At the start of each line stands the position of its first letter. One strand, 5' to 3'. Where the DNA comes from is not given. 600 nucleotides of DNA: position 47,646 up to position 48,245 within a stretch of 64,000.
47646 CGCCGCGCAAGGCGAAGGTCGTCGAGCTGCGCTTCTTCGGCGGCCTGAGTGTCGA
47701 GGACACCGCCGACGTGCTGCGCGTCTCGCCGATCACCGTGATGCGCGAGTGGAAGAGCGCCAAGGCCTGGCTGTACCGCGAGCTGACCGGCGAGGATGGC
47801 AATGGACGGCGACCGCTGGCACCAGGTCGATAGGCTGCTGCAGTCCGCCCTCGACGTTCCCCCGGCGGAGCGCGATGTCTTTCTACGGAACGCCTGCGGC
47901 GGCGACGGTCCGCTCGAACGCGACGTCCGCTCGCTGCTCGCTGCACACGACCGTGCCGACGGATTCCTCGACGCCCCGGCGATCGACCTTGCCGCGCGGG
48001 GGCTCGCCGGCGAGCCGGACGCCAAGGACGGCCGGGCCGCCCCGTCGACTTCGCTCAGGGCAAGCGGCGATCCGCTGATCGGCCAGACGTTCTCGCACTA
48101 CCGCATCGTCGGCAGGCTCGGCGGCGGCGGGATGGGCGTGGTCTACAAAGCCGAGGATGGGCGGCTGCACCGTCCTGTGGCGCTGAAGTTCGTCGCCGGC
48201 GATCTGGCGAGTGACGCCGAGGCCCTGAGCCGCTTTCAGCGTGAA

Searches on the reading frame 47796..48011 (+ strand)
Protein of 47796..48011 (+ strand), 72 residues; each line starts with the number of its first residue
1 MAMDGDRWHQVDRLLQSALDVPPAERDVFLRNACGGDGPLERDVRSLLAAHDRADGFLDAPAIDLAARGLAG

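Call 33: search_protein_representatives(alignment_id=A3)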
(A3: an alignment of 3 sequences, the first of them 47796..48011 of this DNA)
Query: 3 sequences, 72 profile positions. Proteins with E-value up to 0.001 (for the whole library): 22754; up to 1e-10: 1884; up to 1e-30: 11. The best 150 are listed.
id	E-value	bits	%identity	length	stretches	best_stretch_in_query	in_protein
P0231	4.0e-39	148.7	-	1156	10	6-63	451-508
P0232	1.1e-32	128.0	-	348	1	3-72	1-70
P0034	2.5e-32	126.9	-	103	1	3-72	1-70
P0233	3.4e-32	126.5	-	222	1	3-72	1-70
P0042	4.7e-32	126.0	-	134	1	3-72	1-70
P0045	7.3e-32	125.4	-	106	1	3-70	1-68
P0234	8.7e-32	125.2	-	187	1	3-68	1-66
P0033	1.0e-31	124.9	-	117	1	3-68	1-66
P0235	1.6e-31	124.3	-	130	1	3-72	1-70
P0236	6.8e-31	122.3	-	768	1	3-72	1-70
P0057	8.5e-31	122.0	-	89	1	3-72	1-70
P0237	1.1e-30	121.7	-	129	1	3-71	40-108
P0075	1.5e-30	121.2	-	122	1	3-69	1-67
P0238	1.6e-30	121.1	-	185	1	3-71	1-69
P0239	1.7e-30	121.1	-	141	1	3-71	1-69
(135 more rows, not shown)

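Call 42: find_related_loci(query=A5, collection=genome_contigs, flank=10000)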
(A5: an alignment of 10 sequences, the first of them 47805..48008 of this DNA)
Query A5 (68 aa) in genome_contigs; peptide patterns used: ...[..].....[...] (x = any residue, [..] = any of these).
189 stretches matched a pattern; 136 encode a relative of the query (tblastn E <= 1e-3); the best 80 are kept; 78 distinct loci.
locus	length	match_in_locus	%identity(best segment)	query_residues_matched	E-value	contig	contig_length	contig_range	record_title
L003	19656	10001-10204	74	1-68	9e-28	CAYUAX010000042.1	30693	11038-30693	MAG TPA_asm: uncultured Bifidobacteriaceae bacterium isolate binchicken_co311_36 genome assembly, contig: NODE_2528_leng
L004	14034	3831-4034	81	1-68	8e-31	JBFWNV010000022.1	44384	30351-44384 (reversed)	MAG: Vicinamibacterales bacterium isolate CA_2019_TPBF_120 NODE_5172_length_44384_cov_7.825112_TPBF, whole genome shotgu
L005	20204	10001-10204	65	1-68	2e-25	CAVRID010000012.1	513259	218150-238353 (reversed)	MAG: uncultured Acidobacteriaceae bacterium isolate MFD05705.bin.1.189 genome assembly, contig: contig_22679, whole geno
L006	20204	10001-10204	74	1-68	2e-25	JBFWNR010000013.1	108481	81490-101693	MAG: Vicinamibacterales bacterium isolate CA_2019_TPBF_117 NODE_1645_length_108481_cov_10.507402_TPBF, whole genome shot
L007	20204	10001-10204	66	1-68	3e-25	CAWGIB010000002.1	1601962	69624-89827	MAG: uncultured Acidobacteriaceae bacterium isolate MFD09671.bin.1.185 genome assembly, contig: contig_10472, whole geno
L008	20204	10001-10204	69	1-68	3e-25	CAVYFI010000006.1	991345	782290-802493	MAG: Bryobacterales bacterium isolate MFD04463.bin.2.76 genome assembly, contig: contig_46616, whole genome shotgun sequ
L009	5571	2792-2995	65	1-68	5e-25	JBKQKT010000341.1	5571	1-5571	MAG: Candidatus Korobacteraceae bacterium isolate CRr2D2E2F__bin_11 CRr2D2E2F_000000117543, whole genome shotgun sequenc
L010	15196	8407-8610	65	1-68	5e-25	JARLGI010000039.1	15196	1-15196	MAG: Acidobacteriota bacterium isolate MAG_BO43 MetaBAT2_Bin_43_Oxic_k141_594307, whole genome shotgun sequence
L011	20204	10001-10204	65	1-68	8e-25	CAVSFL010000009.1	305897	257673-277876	MAG: uncultured Acidobacteriaceae bacterium isolate MFD01828.bin.1.14 genome assembly, contig: contig_28463, whole genom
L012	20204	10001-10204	66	1-68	7e-25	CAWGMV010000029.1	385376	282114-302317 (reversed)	MAG: uncultured Acidobacteriaceae bacterium isolate MFD09567.bin.1.70 genome assembly, contig: contig_82769, whole genom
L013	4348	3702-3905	66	1-68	1e-24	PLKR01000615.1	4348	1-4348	MAG: Acidobacteriaceae bacterium isolate palsa_423 73.20120800_P2M.7_contig_2454, whole genome shotgun sequence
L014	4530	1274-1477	65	1-68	8e-25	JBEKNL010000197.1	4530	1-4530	MAG: Candidatus Korobacteraceae bacterium isolate SPRUCE 416 SPRUCE_416_197, whole genome shotgun sequence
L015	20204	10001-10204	63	1-68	1e-24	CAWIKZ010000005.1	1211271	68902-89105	MAG: uncultured Acidobacteriaceae bacterium isolate MFD03323.bin.1.140 genome assembly, contig: contig_26866, whole geno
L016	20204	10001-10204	63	1-68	2e-24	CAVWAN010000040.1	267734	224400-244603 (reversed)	MAG: uncultured Acidobacteriaceae bacterium isolate MFD03726.bin.2.160 genome assembly, contig: contig_27465, whole geno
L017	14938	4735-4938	65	1-68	2e-24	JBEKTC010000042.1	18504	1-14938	MAG: Candidatus Korobacteraceae bacterium isolate SPRUCE 549 SPRUCE_549_42, whole genome shotgun sequence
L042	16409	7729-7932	59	1-68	2e-22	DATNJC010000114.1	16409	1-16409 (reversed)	MAG TPA_asm: Bryobacteraceae bacterium isolate SMAG_U11389 k141_1051407, whole genome shotgun sequence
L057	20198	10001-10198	61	3-68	9e-22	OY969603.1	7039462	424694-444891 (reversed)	MAG: uncultured Acidobacteriota bacterium isolate MFD01476.bin.c.1 genome assembly, chromosome: 1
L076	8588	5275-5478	57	1-68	6e-21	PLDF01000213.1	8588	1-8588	MAG: Bryobacterales bacterium isolate palsa_243 73.20111000_P2M.18_contig_2510, whole genome shotgun sequence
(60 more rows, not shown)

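Call 57: search_protein_families(library=pfam, alignment_id=A4, max_evalue=10)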
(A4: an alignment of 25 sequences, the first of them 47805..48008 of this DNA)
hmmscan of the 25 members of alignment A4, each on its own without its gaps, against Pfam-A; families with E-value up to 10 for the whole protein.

A. member 1, window:47805-48008:+ (68 aa): 1 family
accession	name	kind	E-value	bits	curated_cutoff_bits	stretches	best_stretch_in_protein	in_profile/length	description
PF17616.7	US6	-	0.16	12.4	27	1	7-42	81-116/161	Viral unique short region 6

B. families by the number of members that match (of 25 scanned): 5 families
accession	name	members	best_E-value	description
PF22513.2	FitA-like_RHH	1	0.007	Antitoxin FitA-like, ribbon-helix-helix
PF04695.18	Pex14_N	1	0.039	Pex14 N-terminal domain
PF15431.11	TMEM190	1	0.072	Transmembrane protein 190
PF17932.6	TetR_C_24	1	0.13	Tetracyclin repressor-like, C-terminal domain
PF17616.7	US6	1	0.16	Viral unique short region 6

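Call 58: predict_structure(alignment_id=A4)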
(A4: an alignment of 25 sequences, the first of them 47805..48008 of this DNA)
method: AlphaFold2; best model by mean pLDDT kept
length: 68 residues; sequences in the alignment: 25
mean_pLDDT: 84.9   pTM: 0.68
mean pLDDT of the five models: 84.9, 84.1, 83.2, 82.2, 82.1
residues with pLDDT >= 90: 45; 70-90: 7; 50-70: 16; < 50: 0
segments of 3 or more residues with pLDDT < 50: none
pLDDT, mean of each block of 10 residues (from residue 1): 91 96 96 96 91 65 52
secondary structure, 60 per line:
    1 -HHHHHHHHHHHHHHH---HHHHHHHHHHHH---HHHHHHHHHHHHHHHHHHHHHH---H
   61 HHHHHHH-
elements in order: H2-16 H20-31 H35-56 H60-67

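Call 64: search_solved_structures(query=A4, max_evalue=1, show_alignments=2)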
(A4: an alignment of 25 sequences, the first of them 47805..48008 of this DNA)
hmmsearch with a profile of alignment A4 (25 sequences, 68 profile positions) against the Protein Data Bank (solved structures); distinct sequences matched with E-value up to 1: 6.
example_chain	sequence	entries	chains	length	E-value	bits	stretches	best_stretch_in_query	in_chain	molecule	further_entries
9eed_A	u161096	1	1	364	6.1e-06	29.4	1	4-64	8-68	Kinase domain protein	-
5xau_B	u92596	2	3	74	0.082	16.2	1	14-47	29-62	Laminin subunit beta-1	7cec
1ikq_A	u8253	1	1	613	0.15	15.3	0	4-20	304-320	EXOTOXIN A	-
1ikp_A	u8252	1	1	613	0.15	15.3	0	4-20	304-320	EXOTOXIN A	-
5mc9_B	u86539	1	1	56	0.32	14.3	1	14-47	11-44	Laminin subunit beta-1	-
9k7u_B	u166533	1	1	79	0.74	13.1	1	3-38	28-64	Heter-Zn2-HEHE-22B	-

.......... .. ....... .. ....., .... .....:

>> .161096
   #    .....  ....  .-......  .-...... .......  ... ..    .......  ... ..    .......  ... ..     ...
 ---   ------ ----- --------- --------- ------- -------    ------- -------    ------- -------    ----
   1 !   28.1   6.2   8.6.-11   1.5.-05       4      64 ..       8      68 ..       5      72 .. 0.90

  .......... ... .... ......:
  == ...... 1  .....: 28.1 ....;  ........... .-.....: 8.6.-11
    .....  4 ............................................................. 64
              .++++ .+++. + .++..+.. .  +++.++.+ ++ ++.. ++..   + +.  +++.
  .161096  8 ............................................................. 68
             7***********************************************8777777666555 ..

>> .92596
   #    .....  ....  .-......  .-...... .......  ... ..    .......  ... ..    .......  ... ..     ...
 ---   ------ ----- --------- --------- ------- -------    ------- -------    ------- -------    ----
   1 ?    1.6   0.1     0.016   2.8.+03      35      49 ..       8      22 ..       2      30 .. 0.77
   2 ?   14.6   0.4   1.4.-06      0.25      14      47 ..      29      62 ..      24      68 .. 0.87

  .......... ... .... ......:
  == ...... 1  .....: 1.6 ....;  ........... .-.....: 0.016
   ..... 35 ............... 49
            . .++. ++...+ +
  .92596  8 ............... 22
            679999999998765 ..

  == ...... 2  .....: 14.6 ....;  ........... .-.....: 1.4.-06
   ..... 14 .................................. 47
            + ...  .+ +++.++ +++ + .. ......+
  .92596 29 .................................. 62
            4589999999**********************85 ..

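Call 73: search_protein_families(library=ncbifam, proteins=[L042:4946-6088:-, L042:6280-7011:-, L042:3922-4449:-, L057:13521-15551:-, L007:3981-5552:-, L007:7919-9268:-, L076:3040-4374:-, L007:5881-7806:+], max_evalue=0.01)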
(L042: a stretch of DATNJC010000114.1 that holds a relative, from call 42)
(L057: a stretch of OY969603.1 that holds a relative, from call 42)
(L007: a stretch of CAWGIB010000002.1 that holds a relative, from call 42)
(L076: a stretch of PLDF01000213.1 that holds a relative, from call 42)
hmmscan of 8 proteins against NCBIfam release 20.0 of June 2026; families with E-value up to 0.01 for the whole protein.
L042:4946-6088:- (380 aa): 0 families

L042:6280-7011:- (243 aa): 0 families

L042:3922-4449:- (175 aa): 0 families

L057:13521-15551:- (676 aa): 2 families
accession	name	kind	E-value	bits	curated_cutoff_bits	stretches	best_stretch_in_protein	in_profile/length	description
NF047446.1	barrel_OmpL47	domain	6.7e-19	68.1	40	1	597-660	4-68/68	OmpL47-type beta-barrel domain-containing protein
NF047441.1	Lepto_OmpL47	equivalog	9.8e-07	28.7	250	1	585-660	62-138/336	multi-beta-barrel domain surface protein OmpL47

L007:3981-5552:- (523 aa): 0 families

L007:7919-9268:- (449 aa): 1 family
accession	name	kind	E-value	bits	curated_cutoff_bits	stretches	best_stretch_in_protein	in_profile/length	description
TIGR02913.1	HAF_rpt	repeat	1.8e-39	133.4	22.65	3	283-323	1-39/39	HAF repeat protein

L076:3040-4374:- (444 aa): 1 family
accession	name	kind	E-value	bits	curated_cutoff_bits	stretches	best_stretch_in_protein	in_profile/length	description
TIGR02913.1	HAF_rpt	repeat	1e-43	147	22.65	5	322-358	2-38/39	HAF repeat protein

L007:5881-7806:+ (641 aa): 46 families (the best 25 are shown)
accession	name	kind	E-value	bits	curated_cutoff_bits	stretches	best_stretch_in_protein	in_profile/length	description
NF009037.0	PRK12370.1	equivalog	8.1e-29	100.4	589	2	174-486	116-419/553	HilA/EilA family virulence transcriptional regulator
NF047558.1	TPR_END_plus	domain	6.6e-18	64.4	32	1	582-629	8-55/56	TPR end-of-group domain-containing protein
TIGR02521.1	type_IV_pilW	equivalog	7.2e-17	61.7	154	1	385-531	48-194/234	type IV pilus biogenesis/stability protein PilW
NF007540.1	PRK10153.1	equivalog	9.1e-17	61.1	400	2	112-401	138-416/516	lysine decarboxylation/transport transcriptional activator CadC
NF040959.1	MamA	equivalog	1.4e-15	57.3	200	2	478-533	145-200/204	magnetosome protein MamA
TIGR02917.1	PEP_TPR_lipo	equivalog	8.3e-15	53.7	312.2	1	389-531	384-524/899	XrtA/PEP-CTERM system TPR-repeat protein PrsT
NF033762.1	social_mot_Tgl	equivalog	2.6e-14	53.2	225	1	390-554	53-215/252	social motility TPR repeat lipoprotein Tgl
NF033758.1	gliding_GltE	equivalog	8.6e-10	38.1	225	2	392-470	44-118/411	adventurous gliding motility TPR repeat lipoprotein GltE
TIGR04510.1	mod_pep_cyc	subfamily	2e-09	36.5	400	2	321-500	394-564/814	putative peptide modification system cyclase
TIGR00990.1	3a0801s09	subfamily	2.8e-09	36.2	757.25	1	396-535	285-428/615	mitochondrial import receptor subunit TOM70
TIGR02154.1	PhoB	equivalog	3.6e-09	36.3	296.2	1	16-106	137-225/226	phosphate regulon transcriptional regulator PhoB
NF005568.0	PRK07239.1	equivalog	1.5e-08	34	273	1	25-111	297-376/381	uroporphyrinogen-III synthase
NF007546.0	PRK10161.1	equivalog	1.8e-08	34.2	471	1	38-107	159-226/229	phosphate response regulator transcription factor PhoB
NF007005.1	PRK09468.1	equivalog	5.8e-08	32.4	331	1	8-108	134-233/237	osmolarity response regulator transcription factor OmpR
NF033117.2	vanR_ACDEGLN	exception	9.2e-08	31.9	350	1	28-105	148-224/226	VanR-ABDEGLN family response regulator transcription factor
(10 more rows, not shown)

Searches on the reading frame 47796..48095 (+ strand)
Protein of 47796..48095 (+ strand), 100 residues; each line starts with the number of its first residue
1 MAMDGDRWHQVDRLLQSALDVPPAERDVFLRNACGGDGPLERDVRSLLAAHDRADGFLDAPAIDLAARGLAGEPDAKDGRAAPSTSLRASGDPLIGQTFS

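Call 15: search_solved_structures(query=window:47796-48095:+, max_evalue=10, show_alignments=3)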
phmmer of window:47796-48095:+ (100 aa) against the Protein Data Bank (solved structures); distinct sequences matched with E-value up to 10: 2.
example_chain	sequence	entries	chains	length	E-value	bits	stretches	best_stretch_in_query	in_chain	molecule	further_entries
9eed_A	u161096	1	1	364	0.00046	23.9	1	3-68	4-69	Kinase domain protein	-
6nhu_A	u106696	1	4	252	0.59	13.9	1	15-50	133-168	Beta-lactamase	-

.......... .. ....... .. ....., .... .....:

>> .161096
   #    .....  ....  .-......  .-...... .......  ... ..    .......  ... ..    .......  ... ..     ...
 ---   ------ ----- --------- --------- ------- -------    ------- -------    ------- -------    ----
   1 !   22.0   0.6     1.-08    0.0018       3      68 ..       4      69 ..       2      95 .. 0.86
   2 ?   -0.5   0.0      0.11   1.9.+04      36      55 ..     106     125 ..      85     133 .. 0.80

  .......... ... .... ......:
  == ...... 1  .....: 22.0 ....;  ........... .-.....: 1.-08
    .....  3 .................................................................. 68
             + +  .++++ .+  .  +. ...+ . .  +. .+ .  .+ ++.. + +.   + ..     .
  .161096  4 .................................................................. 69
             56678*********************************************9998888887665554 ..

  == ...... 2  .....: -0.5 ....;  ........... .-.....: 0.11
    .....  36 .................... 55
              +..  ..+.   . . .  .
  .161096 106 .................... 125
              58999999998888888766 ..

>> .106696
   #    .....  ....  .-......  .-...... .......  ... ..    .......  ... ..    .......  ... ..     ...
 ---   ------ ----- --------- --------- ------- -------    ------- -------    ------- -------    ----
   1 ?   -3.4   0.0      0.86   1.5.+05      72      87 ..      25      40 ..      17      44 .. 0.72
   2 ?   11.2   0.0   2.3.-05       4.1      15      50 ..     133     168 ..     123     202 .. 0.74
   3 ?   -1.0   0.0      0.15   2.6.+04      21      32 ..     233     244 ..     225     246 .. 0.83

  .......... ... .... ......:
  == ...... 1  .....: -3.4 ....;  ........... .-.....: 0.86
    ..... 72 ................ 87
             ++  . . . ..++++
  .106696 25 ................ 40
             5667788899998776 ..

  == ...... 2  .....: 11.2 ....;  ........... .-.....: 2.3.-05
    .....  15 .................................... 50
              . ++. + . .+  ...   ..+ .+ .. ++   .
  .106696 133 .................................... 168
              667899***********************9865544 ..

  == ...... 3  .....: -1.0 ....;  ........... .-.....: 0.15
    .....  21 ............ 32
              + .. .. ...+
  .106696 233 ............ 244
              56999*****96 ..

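Call 16: find_homologous_proteins(query=window:47796-48080:+, max_evalue=0.001)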
Query window:47796-48080:+ (95 aa): 110 proteins with E <= 0.001 among 150 candidates.
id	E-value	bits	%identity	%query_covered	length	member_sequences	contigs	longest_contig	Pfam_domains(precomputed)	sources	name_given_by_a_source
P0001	6.5e-33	131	72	98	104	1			-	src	-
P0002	5.0e-32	128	71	98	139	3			-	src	-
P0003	4.0e-31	125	72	98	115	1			-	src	-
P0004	3.9e-30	122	72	98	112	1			-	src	-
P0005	1.4e-29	120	70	98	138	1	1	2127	-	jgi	jgi:hypothetical protein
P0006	7.9e-29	118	74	84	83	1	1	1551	-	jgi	jgi:hypothetical protein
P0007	1.2e-28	117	70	98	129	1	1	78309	-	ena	-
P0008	4.6e-28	115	67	98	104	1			-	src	-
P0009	7.2e-28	115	80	74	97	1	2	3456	-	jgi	jgi:hypothetical protein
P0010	9.1e-28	114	63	98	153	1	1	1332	-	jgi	jgi:serine/threonine-protein kinase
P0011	8.1e-27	111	68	98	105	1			-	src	-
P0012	1.1e-26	111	69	89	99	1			-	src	-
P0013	1.8e-26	110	67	98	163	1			PF00069.32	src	-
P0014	1.9e-26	110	69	98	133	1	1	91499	-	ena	-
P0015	2.7e-26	110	67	98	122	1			-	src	-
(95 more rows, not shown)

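Call 28: search_protein_families(library=pfam, proteins=[window:47796-48095:+], max_evalue=10)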
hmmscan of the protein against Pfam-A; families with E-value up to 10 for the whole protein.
window:47796-48095:+ (100 aa): 0 families
